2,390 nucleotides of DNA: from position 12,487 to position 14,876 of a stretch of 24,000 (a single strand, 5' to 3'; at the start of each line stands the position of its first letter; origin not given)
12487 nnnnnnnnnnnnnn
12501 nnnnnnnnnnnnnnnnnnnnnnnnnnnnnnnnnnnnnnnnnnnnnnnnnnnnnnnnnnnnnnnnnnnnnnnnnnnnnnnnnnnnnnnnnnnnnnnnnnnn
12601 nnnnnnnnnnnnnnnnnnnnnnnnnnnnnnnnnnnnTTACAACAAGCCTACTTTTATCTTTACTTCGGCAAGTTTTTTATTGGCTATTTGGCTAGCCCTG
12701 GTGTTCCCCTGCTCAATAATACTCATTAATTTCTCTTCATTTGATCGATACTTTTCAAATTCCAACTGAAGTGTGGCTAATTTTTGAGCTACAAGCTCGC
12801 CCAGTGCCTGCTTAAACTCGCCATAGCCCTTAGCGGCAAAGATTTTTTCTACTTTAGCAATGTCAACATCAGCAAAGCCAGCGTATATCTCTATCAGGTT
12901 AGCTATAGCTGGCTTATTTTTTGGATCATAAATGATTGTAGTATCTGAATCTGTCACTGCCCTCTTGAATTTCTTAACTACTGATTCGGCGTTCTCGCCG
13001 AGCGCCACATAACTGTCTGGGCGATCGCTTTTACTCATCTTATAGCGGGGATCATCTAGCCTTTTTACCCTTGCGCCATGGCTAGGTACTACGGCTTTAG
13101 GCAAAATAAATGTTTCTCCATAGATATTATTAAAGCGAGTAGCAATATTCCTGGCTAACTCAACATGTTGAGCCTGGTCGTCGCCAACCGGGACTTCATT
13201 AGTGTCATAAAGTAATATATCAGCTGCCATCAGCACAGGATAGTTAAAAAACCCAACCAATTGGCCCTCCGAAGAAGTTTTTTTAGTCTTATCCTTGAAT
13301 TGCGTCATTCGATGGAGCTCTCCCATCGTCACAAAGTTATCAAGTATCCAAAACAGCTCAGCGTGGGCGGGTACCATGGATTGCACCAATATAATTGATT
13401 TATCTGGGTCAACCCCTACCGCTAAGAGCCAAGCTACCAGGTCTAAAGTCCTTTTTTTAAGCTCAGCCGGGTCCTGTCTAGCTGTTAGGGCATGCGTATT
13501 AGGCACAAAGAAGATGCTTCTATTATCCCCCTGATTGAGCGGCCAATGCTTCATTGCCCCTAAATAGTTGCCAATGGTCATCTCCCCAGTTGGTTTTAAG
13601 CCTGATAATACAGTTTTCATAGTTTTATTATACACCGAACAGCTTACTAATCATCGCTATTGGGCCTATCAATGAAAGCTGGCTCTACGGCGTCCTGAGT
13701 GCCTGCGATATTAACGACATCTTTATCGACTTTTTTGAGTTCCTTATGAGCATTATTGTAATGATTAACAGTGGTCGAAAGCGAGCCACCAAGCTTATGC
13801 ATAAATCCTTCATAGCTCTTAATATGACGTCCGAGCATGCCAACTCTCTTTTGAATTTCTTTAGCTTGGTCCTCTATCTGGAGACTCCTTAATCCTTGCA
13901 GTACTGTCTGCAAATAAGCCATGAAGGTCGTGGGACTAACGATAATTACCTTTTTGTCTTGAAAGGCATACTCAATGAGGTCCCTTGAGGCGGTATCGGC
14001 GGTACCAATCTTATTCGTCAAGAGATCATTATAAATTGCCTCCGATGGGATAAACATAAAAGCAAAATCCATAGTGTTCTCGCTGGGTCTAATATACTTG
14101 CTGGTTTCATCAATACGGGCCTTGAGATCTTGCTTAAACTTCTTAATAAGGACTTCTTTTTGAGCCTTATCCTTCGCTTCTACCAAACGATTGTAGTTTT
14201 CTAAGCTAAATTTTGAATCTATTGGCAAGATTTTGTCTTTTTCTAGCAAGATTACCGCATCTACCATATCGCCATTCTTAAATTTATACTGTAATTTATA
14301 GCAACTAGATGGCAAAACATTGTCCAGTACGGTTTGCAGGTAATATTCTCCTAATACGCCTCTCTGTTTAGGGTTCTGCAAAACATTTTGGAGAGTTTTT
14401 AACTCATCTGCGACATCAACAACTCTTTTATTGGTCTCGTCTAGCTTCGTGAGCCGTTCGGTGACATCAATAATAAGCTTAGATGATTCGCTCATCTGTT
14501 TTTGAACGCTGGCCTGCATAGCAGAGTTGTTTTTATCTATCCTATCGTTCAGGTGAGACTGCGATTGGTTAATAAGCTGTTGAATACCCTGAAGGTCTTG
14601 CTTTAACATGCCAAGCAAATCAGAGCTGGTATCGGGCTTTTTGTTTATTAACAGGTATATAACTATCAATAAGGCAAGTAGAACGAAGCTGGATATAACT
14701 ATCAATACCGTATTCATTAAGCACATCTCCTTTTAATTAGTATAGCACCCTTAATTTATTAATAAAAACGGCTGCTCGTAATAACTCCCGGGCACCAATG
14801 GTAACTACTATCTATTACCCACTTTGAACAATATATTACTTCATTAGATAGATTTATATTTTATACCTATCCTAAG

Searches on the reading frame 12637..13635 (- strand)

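Call 43: search_protein_families(library=pfam, proteins=[window:12637-13635:-], max_evalue=0.001)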
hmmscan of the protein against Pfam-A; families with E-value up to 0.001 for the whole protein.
window:12637-13635:- (332 aa): 1 family
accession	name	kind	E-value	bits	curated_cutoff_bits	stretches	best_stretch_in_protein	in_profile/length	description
PF00579.31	tRNA-synt_1b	-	9.4e-61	206.1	21.1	1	8-283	7-288/292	tRNA synthetases class I (W and Y)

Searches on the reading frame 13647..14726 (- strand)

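Call 43: search_protein_families(library=pfam, proteins=[window:13647-14726:-], max_evalue=0.001)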
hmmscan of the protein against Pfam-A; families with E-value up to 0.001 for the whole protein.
window:13647-14726:- (359 aa): 1 family
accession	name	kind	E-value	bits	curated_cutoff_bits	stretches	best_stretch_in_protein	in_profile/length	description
PF02646.22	RmuC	-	4.2e-57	193.9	26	1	58-335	5-272/291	RmuC family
